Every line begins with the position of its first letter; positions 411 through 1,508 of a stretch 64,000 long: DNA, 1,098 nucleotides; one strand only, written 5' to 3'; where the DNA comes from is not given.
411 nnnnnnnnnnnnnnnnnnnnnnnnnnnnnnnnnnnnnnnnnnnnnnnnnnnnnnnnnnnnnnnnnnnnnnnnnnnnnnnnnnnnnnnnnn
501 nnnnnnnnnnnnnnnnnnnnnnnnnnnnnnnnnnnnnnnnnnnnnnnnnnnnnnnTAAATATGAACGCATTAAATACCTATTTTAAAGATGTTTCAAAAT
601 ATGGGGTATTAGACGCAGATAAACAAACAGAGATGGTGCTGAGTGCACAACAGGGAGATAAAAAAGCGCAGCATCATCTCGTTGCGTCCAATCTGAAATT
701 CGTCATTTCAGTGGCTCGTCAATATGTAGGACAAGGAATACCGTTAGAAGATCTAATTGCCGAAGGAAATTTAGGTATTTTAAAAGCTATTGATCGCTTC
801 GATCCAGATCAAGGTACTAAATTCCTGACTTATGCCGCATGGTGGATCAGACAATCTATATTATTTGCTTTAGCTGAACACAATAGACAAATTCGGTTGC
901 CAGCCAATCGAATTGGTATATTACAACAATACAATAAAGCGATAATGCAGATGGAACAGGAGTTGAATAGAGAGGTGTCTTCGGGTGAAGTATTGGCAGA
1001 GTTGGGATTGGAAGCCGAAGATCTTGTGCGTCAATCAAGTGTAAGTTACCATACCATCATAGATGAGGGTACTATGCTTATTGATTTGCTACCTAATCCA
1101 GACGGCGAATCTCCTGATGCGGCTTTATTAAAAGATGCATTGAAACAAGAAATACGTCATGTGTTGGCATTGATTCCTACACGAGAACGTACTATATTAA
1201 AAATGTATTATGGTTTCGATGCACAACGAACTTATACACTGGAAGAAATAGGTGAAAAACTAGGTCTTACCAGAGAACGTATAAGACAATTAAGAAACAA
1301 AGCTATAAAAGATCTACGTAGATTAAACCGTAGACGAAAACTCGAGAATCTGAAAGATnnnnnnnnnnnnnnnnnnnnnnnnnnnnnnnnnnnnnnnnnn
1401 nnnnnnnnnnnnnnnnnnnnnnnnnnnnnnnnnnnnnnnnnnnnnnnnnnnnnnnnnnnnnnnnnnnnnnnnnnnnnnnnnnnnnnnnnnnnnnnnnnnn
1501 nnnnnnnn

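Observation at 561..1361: The phage encodes its own primary-type (RpoD-like) sigma factor although its promoters look host-like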

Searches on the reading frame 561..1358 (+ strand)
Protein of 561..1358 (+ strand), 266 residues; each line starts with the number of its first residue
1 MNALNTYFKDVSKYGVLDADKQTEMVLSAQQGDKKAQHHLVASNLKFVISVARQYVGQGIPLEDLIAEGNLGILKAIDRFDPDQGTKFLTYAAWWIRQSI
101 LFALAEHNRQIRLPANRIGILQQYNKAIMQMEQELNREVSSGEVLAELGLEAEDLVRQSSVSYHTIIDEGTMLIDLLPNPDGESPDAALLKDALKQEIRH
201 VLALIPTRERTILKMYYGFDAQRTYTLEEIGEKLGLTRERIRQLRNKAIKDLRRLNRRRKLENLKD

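Call 3: search_protein_families(library=pfam, proteins=[window:561-1358:+], max_evalue=0.01)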
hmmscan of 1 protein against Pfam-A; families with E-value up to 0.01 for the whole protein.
window:561-1358:+ (266 aa): 4 families
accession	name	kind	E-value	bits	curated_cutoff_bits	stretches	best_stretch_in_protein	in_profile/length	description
PF04542.20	Sigma70_r2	-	5.8e-20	71.3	24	1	40-109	1-70/71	Sigma-70 region 2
PF04545.22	Sigma70_r4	-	2.4e-14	53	24.1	1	202-253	2-49/50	Sigma-70, region 4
PF04539.22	Sigma70_r3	-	5.4e-07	30.1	25.3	1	122-156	4-38/78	Sigma-70 region 3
PF08281.18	Sigma70_r4_2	-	0.002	18.2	25.7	1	196-252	2-54/54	Sigma-70, region 4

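Call 4: search_protein_families(library=ncbifam, proteins=[window:561-1358:+], max_evalue=0.001)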
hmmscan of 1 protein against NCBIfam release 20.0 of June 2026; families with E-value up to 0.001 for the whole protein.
window:561-1358:+ (266 aa): 56 families (the best 25 are shown)
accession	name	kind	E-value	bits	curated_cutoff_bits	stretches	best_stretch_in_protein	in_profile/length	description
TIGR02394.1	rpoS_proteo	equivalog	1.1e-61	208.8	378.7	1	2-261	13-279/285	RNA polymerase sigma factor RpoS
NF041931.2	MzaA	equivalog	6.2e-61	207.1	800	1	17-264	458-713/726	MZA anti-phage system associated sigma-70 family RNA polymerase sigma factor MzaA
NF006666.0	PRK09210.1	equivalog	1.7e-59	202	572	1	5-263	102-367/370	RNA polymerase sigma factor RpoD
TIGR02393.1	RpoD_Cterm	equivalog_domain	2.9e-59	200.5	354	1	36-264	1-236/238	RNA polymerase sigma factor RpoD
TIGR02997.1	Sig70-cyanoRpoD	subfamily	1.9e-58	198.1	384.5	1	23-253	62-298/298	RNA polymerase sigma factor, RpoD/SigA family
NF004207.0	PRK05657.1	equivalog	2.2e-58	198.2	394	1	3-262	57-323/329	RNA polymerase sigma factor RpoS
NF004208.0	PRK05658.1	equivalog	1.4e-56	192.8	555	1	19-263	373-627/631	RNA polymerase sigma factor RpoD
NF005920.0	PRK07921.1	subfamily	8.9e-56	189.2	464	1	17-263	73-325/328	RNA polymerase sigma factor SigB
NF005643.0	PRK07406.1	equivalog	1.5e-55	188.9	500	1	32-262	157-393/397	RNA polymerase sigma factor RpoD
NF005785.0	PRK07598.1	equivalog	3.9e-53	180.8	554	1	29-262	169-408/415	RNA polymerase sigma factor SigC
NF004561.0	PRK05901.1-3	equivalog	2.3e-51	175.5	582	1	16-261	281-532/537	RNA polymerase sigma factor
NF004566.0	PRK05901.2-4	equivalog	1.1e-48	166.6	531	1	22-262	175-440/448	RNA polymerase sigma factor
NF004615.0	PRK05949.1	subfamily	3.1e-44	151.2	530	1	22-258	79-318/327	RNA polymerase sigma factor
NF004562.0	PRK05901.1-4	equivalog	5.1e-44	150.7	779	1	21-264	302-552/571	RNA polymerase sigma factor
NF004560.0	PRK05901.1-1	equivalog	1.1e-43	150.2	711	1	17-261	261-511/516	RNA polymerase sigma factor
TIGR02937.1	sigma70-ECF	superfamily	1.8e-34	118.8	42.9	1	36-254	2-163/165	sigma-70 family RNA polymerase sigma factor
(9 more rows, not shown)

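Call 5: search_protein_families(library=phrogs, proteins=[window:561-1358:+], max_evalue=0.001)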
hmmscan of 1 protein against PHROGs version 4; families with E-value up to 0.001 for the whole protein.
window:561-1358:+ (266 aa): 5 families
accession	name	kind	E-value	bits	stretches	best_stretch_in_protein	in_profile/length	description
phrog_351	-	transcription regulation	4.3e-58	198.7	1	22-263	490-734/928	RNA polymerase sigma factor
phrog_36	-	transcription regulation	1.1e-08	36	1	193-257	128-188/220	transcriptional regulator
phrog_1740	-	transcription regulation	2.2e-07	30.8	1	30-255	51-215/567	RNA polymerase sigma factor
phrog_15865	-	transcription regulation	3.7e-06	27.4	0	192-252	286-353/386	RNA polymerase sigma factor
phrog_21612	-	transcription regulation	5.7e-06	26.1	1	37-93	15-71/600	RNA polymerase sigma factor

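Call 6: search_solved_structures(query=window:561-1358:+, show_alignments=3)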
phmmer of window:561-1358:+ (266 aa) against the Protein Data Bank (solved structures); distinct sequences matched with E-value up to 0.001: 85 (the best 60 are shown).
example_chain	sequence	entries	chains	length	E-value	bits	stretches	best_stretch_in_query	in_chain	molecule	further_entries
8x6f_E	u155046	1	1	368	3.6e-53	183.8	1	4-265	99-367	RNA polymerase sigma factor SigA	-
7l7b_F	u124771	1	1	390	1.4e-52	181.8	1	5-263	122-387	RNA polymerase sigma factor SigA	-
7ckq_F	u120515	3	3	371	1.7e-50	175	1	4-263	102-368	RNA polymerase sigma factor SigA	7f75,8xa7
9dvs_G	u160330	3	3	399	1.5e-46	162.1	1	34-261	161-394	RNA polymerase sigma factor SigA1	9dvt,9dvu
8gzg_F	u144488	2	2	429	2.1e-46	161.6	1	33-261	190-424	RNA polymerase sigma factor SigA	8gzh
8h3v_G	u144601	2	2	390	5.5e-46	160.3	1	34-261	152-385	RNA polymerase sigma factor SigA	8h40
7xya_F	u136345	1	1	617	5.1e-45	157.1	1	32-263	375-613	RNA polymerase sigma factor RpoD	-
7pp4_f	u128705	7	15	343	8e-45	156.4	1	26-261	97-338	RNA polymerase sigma factor SigB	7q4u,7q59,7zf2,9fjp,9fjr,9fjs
1l9u_H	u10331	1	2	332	1.5e-44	155.5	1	29-263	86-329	SIGMA FACTOR SIGA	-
4xln_F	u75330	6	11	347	1.9e-44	155.2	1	29-263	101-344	RNA polymerase sigma factor SigA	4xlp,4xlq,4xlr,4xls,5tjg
5vt0_L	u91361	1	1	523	1.9e-44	155.2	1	33-263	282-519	RNA polymerase sigma factor RpoD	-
4ljz_F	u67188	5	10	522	2e-44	155.1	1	33-263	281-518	RNA polymerase sigma factor RpoD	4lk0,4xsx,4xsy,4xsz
8k59_F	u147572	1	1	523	2.1e-44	155.1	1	33-263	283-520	RNA polymerase sigma factor RpoD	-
6n61_F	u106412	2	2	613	2.2e-44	155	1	33-263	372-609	RNA polymerase sigma factor RpoD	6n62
8ftd_L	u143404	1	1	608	2.3e-44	155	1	33-263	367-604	RNA polymerase sigma factor RpoD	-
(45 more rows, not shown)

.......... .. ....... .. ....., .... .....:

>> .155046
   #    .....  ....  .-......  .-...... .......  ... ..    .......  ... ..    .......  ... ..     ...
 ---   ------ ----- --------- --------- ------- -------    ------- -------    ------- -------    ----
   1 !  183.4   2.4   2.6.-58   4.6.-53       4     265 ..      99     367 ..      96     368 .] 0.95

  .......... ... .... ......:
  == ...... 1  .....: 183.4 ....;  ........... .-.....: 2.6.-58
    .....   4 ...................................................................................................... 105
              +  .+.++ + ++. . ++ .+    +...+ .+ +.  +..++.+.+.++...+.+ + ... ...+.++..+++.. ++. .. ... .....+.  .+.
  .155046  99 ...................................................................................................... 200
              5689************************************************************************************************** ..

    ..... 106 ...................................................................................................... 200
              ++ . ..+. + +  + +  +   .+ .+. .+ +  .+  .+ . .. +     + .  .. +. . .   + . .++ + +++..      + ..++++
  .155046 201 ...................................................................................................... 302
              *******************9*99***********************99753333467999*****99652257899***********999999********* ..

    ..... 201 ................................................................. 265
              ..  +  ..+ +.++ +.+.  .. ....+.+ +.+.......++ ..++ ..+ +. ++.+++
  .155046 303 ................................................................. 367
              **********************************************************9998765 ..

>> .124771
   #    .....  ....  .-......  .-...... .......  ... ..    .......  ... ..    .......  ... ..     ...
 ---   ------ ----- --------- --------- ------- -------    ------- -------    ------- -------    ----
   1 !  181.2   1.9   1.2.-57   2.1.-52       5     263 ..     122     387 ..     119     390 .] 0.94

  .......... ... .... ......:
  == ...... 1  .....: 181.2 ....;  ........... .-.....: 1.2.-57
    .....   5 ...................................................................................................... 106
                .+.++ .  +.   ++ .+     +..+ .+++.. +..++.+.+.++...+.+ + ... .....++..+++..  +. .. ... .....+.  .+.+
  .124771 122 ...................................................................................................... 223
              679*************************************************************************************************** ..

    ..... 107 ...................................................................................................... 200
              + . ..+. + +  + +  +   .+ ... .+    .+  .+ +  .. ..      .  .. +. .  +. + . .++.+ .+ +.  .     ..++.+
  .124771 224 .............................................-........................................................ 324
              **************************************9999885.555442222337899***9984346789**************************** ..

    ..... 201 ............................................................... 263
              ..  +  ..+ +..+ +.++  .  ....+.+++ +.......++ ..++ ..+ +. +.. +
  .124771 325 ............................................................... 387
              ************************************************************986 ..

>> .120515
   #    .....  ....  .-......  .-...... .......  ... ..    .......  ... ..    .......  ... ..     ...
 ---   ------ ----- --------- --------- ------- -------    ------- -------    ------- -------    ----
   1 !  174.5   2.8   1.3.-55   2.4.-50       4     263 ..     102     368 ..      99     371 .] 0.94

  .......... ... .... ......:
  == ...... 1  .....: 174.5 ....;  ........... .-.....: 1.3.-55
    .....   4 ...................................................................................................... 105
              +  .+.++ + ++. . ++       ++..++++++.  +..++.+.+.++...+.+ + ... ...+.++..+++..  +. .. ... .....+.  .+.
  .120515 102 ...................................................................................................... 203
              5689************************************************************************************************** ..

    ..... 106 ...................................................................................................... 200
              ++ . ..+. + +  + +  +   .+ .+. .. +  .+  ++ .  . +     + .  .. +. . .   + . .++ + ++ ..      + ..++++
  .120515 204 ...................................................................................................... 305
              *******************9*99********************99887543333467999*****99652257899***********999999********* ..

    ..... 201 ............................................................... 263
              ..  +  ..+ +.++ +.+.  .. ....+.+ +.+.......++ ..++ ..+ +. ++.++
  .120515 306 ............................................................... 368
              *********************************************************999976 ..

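Call 8: search_dna_similar(query=window:561-1358:+, collection=phages, mode=protein, max_rows=40)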
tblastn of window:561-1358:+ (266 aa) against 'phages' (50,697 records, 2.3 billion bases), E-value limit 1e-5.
Records with a match: 206; places in all: 224; records where one place covers at least 80% of the query: 84.
Best place of each record, by identity: <60% 206.
By first word of the organism name: Bacteriophage 63; Bacillus 62; Synechococcus 17; Prevotella 15; Vibrio 14; Salmonella 5; Acinetobacter 4; Klebsiella 4; Aeromonas 3; Listeria 3; and 11 more.
By host as written in the record: - 77; Prevotella sp. 15; Bacillus cereus 10; Bacillus subtilis BEST7003 8; Synechococcus sp. MW02 8; Bacillus subtilis 7; Bacillus megaterium 4; Homo sapiens 3; and 49 more.
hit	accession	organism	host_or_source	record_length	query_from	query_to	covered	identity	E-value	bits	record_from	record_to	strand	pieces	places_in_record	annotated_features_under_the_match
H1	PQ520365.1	Enterococcus phage IME_EF3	-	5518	2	250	94%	35.5%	2e-46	171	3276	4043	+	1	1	record has no annotation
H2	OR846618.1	Enterococcus phage Efs 1-1-1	Enterococcus faecalis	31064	2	250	94%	35.5%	2e-46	171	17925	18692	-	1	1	record has no annotation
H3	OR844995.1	Staphylococcus phage SA 1306 Kay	Staphylococcus aureus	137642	2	250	94%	35.2%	1e-45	169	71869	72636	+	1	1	record has no annotation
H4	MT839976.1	Bacteriophage sp.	human fecal samples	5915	2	250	94%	34.8%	9e-45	166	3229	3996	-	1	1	record has no annotation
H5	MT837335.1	Bacteriophage sp.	human fecal samples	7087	2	250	94%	34.4%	4e-44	164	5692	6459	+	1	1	record has no annotation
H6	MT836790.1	Bacteriophage sp.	human fecal samples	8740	7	250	92%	35.1%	5e-43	161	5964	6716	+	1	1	record has no annotation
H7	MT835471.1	Bacteriophage sp.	human fecal samples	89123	2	250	94%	34.0%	3e-40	153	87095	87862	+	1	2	record has no annotation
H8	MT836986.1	Bacteriophage sp.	human fecal samples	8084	2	250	94%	34.0%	2e-38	148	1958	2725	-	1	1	record has no annotation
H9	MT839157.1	Bacteriophage sp.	human fecal samples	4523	2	250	94%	33.6%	1e-44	166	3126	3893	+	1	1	record has no annotation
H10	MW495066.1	Microcystis phage MaAM05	Microcystis sp. SG03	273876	2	249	93%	33.6%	9e-45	166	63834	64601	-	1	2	rpoD: RNA polymerase sigma factor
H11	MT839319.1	Bacteriophage sp.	human fecal samples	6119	2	249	93%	33.3%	7e-40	152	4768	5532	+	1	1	record has no annotation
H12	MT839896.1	Bacteriophage sp.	human fecal samples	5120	2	250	94%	32.8%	1e-39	151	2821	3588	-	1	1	record has no annotation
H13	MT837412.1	Bacteriophage sp.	human fecal samples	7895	2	250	94%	32.8%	5e-39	149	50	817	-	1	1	record has no annotation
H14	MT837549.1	Bacteriophage sp.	human fecal samples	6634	1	249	94%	32.3%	4e-38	147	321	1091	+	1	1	record has no annotation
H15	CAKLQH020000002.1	Acinetobacter phage MD-2021a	not known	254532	34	250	82%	37.1%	6e-40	152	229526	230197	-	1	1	rpoD: RNA polymerase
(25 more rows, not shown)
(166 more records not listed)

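Call 12: find_homologous_proteins(query=window:561-1358:+, max_evalue=1e-20)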
Query window:561-1358:+ (266 aa): 7603 proteins with E <= 1e-20 among 8000 candidates; the best 120 are listed.
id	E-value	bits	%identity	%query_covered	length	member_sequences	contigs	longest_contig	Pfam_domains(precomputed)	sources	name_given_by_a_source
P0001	2.6e-168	576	100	100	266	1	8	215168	PF04545.23,PF04542.21,PF04539.23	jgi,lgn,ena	jgi:RNA polymerase primary sigma factor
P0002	1.3e-133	462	77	100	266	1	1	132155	PF04545.23,PF04542.21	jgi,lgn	jgi:RNA polymerase primary sigma factor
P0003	9.3e-132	456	79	100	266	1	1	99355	PF04545.23,PF04542.21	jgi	jgi:RNA polymerase primary sigma factor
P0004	6.7e-129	447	74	100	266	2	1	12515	PF04545.23,PF04542.21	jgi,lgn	jgi:RNA polymerase primary sigma factor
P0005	6.2e-120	417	71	100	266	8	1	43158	PF04545.23,PF00140.26,PF04542.21,PF04539.23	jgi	jgi:RNA polymerase primary sigma factor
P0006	9.9e-119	413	70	100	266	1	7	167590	PF04545.23,PF04542.21,PF04539.23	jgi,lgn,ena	jgi:RNA polymerase primary sigma factor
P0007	2.7e-110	386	66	100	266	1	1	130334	PF04545.23,PF04542.21,PF04539.23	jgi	jgi:RNA polymerase primary sigma factor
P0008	6.5e-110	384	64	100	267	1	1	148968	PF04545.23,PF00140.26,PF04542.21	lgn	-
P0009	1.3e-108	380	64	100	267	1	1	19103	PF04545.23,PF04542.21,PF04539.23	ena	-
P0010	1.6e-104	367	63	100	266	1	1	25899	PF04545.23,PF00140.26,PF04542.21,PF04539.23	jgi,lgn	jgi:RNA polymerase primary sigma factor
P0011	9.4e-87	309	56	99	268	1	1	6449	PF04545.23,PF04542.21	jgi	jgi:RNA polymerase primary sigma factor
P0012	1.5e-85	305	63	82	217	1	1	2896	PF04542.21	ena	-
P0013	3.9e-83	297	54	100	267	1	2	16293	PF04545.23,PF04542.21,PF04539.23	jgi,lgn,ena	-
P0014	2.7e-80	287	51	93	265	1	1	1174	PF04545.23,PF04542.21,PF04539.23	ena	-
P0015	4.0e-80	287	57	92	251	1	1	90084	PF04545.23,PF04542.21,PF04539.23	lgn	-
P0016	4.6e-80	287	52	99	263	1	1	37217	PF04545.23,PF04542.21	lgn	-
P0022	2.3e-76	275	54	83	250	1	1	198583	PF04545.23,PF04542.21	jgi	jgi:RNA polymerase primary sigma factor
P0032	1.1e-67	246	46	97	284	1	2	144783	PF04545.23,PF00140.26,PF04542.21,PF04539.23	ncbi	-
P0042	4.8e-66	241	47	97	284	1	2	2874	PF04545.23,PF00140.26,PF04542.21,PF04539.23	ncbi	-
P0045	1.7e-65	239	47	97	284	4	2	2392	PF04545.23,PF00140.26,PF04542.21,PF04539.23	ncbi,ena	-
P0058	8.8e-65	237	46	97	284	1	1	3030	PF04545.23,PF00140.26,PF04542.21,PF04539.23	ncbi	-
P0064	1.2e-64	236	46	97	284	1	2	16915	PF04545.23,PF00140.26,PF04542.21,PF04539.23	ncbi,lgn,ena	-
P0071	1.7e-64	236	43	97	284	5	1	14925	PF04545.23,PF00140.26,PF04542.21,PF04539.23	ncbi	-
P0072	1.8e-64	236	45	97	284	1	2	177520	PF04545.23,PF00140.26,PF04542.21,PF04539.23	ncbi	-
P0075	2.2e-64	235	43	97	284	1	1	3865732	PF04545.23,PF00140.26,PF04542.21,PF04539.23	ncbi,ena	-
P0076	2.2e-64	235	45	97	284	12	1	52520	PF04545.23,PF00140.26,PF04542.21,PF04539.23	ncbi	-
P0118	2.9e-63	232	44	97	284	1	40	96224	PF04545.23,PF00140.26,PF04542.21,PF04539.23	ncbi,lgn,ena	-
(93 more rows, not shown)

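Call 13: find_related_loci(query=window:561-1358:+, collection=viral_contigs, flank=10000)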
Query window:561-1358:+ (266 aa) in viral_contigs; peptide patterns used: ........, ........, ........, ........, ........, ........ (x = any residue, [..] = any of these).
6 stretches matched a pattern; 2 encode a relative of the query (tblastn E <= 1e-3); 2 distinct loci.
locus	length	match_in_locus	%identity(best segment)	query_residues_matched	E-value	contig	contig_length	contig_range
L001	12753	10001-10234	35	192-261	8e-9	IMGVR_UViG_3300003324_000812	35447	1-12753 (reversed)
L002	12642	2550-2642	58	223-253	1e-7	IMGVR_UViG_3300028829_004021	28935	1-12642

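Call 16: find_encoding_contigs(protein=P0001, flank=10000, max_places=4)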
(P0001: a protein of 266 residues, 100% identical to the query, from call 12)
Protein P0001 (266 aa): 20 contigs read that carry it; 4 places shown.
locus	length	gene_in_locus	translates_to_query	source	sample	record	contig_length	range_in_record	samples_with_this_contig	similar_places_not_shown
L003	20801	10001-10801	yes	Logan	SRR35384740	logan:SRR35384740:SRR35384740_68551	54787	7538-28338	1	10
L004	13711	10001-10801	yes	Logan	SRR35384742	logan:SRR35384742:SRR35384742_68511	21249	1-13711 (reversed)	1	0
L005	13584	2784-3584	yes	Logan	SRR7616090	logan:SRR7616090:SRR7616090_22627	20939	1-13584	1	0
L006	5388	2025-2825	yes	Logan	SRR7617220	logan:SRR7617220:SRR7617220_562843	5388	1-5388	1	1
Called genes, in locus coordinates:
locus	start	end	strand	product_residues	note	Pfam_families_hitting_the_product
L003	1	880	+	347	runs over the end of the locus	-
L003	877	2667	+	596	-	PF00691:OmpA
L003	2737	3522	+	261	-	-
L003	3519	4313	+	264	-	PF00005:ABC_tran, PF13304:AAA_21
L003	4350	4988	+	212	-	-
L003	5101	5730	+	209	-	PF01844:HNH (weak), PF13395:HNH_4, PF14279:HNH_5 (weak)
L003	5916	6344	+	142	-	-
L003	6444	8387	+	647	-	-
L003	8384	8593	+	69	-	-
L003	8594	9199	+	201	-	PF00899:ThiF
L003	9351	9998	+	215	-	PF01464:SLT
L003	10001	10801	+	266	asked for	PF04542:Sigma70_r2, PF04539:Sigma70_r3 (faint), PF04545:Sigma70_r4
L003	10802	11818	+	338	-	PF01612:DNA_pol_A_exo1, PF00476:DNA_pol_A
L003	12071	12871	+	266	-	PF00476:DNA_pol_A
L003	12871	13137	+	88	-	-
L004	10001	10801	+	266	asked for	PF04542:Sigma70_r2, PF04539:Sigma70_r3 (faint), PF04545:Sigma70_r4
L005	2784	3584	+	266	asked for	PF04542:Sigma70_r2, PF04539:Sigma70_r3 (faint), PF04545:Sigma70_r4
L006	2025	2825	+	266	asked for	PF04542:Sigma70_r2, PF04539:Sigma70_r3 (faint), PF04545:Sigma70_r4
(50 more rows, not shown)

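Call 21: list_cluster_members(proteins=[P0032, P0042, P0045, P0075, P0072, P0076, P0118, P0064, P0071, P0058])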
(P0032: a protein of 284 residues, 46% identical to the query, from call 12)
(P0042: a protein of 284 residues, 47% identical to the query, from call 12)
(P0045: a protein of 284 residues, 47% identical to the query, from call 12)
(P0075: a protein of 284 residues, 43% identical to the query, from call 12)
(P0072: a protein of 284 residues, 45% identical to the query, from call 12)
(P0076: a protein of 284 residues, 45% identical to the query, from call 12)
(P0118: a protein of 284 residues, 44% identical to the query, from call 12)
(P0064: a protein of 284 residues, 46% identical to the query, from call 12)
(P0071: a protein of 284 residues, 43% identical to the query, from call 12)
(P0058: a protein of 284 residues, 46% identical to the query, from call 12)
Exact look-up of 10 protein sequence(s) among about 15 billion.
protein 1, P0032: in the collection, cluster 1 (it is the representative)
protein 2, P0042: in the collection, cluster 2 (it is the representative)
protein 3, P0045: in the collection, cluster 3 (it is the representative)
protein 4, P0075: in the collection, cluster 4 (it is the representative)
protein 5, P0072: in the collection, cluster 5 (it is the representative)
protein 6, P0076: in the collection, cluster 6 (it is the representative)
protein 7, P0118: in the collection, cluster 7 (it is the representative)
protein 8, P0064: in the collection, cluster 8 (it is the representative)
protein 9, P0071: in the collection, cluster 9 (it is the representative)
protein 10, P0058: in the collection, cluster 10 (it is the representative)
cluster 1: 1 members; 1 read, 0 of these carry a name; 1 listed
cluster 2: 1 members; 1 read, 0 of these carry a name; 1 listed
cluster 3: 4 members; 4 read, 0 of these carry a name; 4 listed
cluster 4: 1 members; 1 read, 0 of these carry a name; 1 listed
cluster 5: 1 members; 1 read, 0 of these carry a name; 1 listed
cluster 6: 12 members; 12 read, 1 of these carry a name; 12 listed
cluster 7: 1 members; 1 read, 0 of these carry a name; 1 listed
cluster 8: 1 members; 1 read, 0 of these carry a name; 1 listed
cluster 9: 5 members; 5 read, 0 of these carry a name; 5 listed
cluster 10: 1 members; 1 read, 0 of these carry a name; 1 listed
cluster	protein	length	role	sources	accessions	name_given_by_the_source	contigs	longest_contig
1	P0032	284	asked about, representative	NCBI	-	-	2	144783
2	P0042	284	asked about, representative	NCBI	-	-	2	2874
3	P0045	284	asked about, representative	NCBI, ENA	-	-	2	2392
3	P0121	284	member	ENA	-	-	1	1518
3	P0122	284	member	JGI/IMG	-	-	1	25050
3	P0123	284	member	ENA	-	-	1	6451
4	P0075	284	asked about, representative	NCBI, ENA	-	-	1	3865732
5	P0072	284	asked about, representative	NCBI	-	-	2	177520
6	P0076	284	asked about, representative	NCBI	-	-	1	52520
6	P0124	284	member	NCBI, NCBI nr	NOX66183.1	MAG: sigma-70 family RNA polymerase sigma factor [Chlorobi bacterium] | sigma-70 family RNA polymerase sigma factor [Chlorobiota bacterium]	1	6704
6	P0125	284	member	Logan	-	-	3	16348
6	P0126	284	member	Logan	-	-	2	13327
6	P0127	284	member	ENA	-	-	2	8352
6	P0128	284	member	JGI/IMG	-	-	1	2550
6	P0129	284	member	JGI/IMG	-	-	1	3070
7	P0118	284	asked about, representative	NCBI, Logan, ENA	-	-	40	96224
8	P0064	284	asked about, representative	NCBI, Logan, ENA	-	-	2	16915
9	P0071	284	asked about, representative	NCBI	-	-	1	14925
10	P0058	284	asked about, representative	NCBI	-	-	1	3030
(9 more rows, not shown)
